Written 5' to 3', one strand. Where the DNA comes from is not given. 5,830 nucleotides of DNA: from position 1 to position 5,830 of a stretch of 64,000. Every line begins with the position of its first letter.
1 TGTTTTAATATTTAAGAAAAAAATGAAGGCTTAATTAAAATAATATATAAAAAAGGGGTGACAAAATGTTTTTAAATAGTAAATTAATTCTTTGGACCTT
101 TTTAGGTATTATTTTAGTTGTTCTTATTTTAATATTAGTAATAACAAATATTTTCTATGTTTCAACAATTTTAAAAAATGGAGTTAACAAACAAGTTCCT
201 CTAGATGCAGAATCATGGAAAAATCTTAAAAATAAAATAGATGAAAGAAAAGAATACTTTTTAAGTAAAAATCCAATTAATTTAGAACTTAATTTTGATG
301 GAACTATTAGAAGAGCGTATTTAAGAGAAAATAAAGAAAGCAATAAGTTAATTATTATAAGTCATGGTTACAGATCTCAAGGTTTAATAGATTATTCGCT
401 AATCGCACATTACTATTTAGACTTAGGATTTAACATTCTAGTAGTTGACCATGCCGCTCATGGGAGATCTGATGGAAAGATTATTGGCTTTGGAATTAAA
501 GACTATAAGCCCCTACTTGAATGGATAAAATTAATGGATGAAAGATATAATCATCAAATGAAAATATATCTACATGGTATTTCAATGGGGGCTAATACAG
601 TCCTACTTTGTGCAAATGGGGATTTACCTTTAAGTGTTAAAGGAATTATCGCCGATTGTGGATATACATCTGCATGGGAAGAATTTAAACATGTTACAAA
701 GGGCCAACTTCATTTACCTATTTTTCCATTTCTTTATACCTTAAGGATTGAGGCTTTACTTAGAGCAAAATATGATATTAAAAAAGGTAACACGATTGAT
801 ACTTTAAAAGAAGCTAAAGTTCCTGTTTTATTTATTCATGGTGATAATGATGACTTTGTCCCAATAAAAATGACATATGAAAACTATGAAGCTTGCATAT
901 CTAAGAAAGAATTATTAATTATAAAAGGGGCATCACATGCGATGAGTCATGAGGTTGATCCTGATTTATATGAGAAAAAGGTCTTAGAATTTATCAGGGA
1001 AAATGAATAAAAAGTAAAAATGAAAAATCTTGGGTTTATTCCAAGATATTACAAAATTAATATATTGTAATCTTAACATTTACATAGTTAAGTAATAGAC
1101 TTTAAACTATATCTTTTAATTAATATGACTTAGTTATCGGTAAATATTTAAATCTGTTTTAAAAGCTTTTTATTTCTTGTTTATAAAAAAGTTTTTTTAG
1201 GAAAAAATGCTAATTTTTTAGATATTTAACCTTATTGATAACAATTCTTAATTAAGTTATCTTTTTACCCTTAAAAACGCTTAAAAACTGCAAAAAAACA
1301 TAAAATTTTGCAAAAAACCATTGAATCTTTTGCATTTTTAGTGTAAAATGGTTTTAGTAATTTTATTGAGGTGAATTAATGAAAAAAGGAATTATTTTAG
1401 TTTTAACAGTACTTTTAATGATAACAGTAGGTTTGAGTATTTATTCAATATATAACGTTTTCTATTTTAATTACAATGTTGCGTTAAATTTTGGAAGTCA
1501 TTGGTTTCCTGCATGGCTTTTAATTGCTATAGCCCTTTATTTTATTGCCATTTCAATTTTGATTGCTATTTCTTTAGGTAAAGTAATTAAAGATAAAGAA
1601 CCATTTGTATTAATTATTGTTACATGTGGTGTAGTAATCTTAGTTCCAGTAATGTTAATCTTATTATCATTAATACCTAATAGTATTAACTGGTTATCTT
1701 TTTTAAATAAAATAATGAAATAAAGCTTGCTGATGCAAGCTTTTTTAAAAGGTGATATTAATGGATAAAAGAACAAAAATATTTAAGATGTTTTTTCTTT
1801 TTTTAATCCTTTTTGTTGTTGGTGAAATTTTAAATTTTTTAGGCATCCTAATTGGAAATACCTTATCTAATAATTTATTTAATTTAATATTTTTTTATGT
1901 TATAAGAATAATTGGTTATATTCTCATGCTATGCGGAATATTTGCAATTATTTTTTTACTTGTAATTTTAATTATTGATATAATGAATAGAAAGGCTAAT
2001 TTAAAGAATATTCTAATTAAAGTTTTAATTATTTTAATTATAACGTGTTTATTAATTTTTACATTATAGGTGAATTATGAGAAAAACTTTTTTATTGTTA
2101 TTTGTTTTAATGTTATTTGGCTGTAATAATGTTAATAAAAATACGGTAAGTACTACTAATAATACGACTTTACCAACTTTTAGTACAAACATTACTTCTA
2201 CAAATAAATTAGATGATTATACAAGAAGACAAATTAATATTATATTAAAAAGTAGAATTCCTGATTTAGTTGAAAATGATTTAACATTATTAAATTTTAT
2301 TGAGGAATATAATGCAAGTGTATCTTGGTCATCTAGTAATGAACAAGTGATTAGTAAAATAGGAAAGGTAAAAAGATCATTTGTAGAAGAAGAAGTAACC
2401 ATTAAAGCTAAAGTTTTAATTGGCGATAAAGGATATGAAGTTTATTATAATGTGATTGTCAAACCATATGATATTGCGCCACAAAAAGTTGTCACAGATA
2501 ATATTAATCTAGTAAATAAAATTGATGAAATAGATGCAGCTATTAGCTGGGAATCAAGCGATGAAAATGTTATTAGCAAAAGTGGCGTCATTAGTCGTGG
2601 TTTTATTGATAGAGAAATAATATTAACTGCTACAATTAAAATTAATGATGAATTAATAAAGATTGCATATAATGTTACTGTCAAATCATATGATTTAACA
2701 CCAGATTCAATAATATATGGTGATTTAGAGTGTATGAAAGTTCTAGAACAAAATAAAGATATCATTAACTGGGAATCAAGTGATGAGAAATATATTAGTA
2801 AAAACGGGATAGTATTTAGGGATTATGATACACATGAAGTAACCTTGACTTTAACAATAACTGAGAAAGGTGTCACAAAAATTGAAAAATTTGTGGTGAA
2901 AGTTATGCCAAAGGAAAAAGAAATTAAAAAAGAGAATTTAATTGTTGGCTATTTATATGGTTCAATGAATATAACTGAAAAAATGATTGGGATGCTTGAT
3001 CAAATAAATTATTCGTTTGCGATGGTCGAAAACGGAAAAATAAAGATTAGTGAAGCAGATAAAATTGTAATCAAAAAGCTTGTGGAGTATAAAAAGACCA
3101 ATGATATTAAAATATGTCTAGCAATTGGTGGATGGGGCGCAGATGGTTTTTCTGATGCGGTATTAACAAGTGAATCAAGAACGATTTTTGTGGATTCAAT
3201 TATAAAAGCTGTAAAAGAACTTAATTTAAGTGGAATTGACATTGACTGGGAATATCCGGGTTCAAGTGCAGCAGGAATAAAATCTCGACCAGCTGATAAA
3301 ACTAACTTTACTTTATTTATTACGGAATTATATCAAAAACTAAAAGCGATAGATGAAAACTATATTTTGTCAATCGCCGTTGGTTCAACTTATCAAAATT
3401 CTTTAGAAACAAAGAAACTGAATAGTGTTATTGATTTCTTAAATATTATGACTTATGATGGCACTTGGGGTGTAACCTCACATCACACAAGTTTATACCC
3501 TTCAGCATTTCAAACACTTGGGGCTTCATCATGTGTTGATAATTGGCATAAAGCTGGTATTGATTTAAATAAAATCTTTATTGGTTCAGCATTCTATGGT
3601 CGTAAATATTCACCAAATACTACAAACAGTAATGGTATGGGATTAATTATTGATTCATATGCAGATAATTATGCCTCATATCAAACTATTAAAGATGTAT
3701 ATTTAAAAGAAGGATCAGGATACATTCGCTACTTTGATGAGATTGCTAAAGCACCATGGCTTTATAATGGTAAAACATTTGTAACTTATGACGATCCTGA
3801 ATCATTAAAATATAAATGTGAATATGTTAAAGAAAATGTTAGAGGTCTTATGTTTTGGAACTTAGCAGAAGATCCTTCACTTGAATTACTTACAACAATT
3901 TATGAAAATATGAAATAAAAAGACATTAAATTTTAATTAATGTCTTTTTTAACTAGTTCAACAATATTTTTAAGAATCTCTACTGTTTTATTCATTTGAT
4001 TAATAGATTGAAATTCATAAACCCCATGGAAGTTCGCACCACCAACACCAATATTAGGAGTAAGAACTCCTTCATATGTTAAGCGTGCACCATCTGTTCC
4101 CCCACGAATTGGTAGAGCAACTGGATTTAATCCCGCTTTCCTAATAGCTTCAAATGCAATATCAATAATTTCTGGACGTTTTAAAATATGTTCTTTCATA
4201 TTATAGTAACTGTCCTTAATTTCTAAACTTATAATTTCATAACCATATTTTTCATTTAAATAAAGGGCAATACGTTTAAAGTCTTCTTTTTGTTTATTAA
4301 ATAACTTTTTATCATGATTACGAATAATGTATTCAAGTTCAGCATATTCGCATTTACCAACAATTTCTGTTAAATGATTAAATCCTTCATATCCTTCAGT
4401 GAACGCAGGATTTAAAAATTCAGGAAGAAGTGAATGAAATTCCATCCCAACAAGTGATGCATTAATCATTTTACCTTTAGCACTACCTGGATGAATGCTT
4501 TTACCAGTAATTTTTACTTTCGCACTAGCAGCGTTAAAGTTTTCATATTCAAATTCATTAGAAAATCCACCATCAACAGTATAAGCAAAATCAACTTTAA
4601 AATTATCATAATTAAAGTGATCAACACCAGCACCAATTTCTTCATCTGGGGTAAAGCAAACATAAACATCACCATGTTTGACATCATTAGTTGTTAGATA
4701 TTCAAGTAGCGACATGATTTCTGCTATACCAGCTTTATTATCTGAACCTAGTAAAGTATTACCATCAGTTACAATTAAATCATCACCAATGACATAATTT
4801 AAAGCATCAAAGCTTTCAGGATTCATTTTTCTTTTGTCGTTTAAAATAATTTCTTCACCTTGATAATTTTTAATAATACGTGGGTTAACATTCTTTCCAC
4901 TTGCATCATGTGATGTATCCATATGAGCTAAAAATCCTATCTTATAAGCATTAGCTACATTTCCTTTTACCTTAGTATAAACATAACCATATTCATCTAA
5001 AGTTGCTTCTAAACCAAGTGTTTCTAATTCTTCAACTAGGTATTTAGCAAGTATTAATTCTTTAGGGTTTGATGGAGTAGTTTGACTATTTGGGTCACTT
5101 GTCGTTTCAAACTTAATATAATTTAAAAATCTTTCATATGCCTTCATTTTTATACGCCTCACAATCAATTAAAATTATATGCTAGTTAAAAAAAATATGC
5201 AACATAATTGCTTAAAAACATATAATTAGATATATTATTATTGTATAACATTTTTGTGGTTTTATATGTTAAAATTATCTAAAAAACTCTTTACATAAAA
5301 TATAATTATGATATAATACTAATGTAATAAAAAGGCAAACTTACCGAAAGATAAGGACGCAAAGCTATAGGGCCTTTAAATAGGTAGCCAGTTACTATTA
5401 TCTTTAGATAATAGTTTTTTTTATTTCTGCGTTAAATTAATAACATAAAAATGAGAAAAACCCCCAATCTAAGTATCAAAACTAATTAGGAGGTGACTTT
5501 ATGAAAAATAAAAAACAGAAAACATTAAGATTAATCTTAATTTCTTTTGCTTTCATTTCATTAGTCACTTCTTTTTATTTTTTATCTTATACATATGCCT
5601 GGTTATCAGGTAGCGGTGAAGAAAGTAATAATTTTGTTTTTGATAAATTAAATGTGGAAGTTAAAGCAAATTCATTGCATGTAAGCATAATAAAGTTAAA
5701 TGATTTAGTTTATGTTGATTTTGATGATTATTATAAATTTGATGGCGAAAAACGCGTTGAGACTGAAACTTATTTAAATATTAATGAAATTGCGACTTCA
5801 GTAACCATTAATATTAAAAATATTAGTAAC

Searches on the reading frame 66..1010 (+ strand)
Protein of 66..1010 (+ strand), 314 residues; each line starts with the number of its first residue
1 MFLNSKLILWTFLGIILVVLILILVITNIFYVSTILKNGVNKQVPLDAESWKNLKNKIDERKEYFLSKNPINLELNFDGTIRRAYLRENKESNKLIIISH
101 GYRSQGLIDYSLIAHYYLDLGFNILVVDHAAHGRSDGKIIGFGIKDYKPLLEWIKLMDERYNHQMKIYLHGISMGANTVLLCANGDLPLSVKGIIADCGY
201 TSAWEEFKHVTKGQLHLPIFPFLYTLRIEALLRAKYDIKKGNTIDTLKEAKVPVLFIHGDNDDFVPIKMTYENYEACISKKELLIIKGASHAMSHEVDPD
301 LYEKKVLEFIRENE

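Call 18: search_protein_families(library=pfam, proteins=[window:66-1010:+], max_evalue=0.01)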
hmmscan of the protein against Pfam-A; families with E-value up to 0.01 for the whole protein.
window:66-1010:+ (314 aa): 7 families
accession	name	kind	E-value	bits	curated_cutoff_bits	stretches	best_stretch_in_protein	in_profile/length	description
PF12146.15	Hydrolase_4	-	1.1e-14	54.7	27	2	91-201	2-111/239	Serine aminopeptidase, S33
PF00561.26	Abhydrolase_1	-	2.6e-11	44.1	25.8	1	95-207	2-112/245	alpha/beta hydrolase fold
PF02129.25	Peptidase_S15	-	1.4e-07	31.9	23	1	91-218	46-146/262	X-Pro dipeptidyl-peptidase (S15 family)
PF00326.27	Peptidase_S9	-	3e-07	30.6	22.6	1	151-312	49-208/213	Prolyl oligopeptidase family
PF20434.5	BD-FAE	-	7.7e-06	26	26.8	1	113-270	39-208/215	BD-FAE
PF02230.22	Abhydrolase_2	-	0.00035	20.9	23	0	250-295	155-203/217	Phospholipase/Carboxylesterase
PF20408.4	Abhydrolase_11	-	0.0011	19.2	27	0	244-307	120-181/193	Alpha/beta hydrolase domain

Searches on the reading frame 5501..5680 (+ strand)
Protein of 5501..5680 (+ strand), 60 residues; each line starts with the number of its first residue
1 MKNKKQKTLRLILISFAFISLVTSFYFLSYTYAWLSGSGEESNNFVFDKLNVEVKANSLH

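Call 58: search_protein_families(library=ncbifam, proteins=[window:5501-5680:+], max_evalue=10)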
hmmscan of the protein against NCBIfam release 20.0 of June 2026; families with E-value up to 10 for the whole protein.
seq(60 aa): 2 families
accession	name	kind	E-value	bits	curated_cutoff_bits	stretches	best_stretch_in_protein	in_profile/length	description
NF047991.1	RP671aFamTckup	equivalog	0.004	17.1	120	1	4-45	28-65/80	RP671a family tick cell line-upregulated protein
NF047981.1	RC1041_fam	subfamily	0.031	14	90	1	6-42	18-50/57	RC1041 family protein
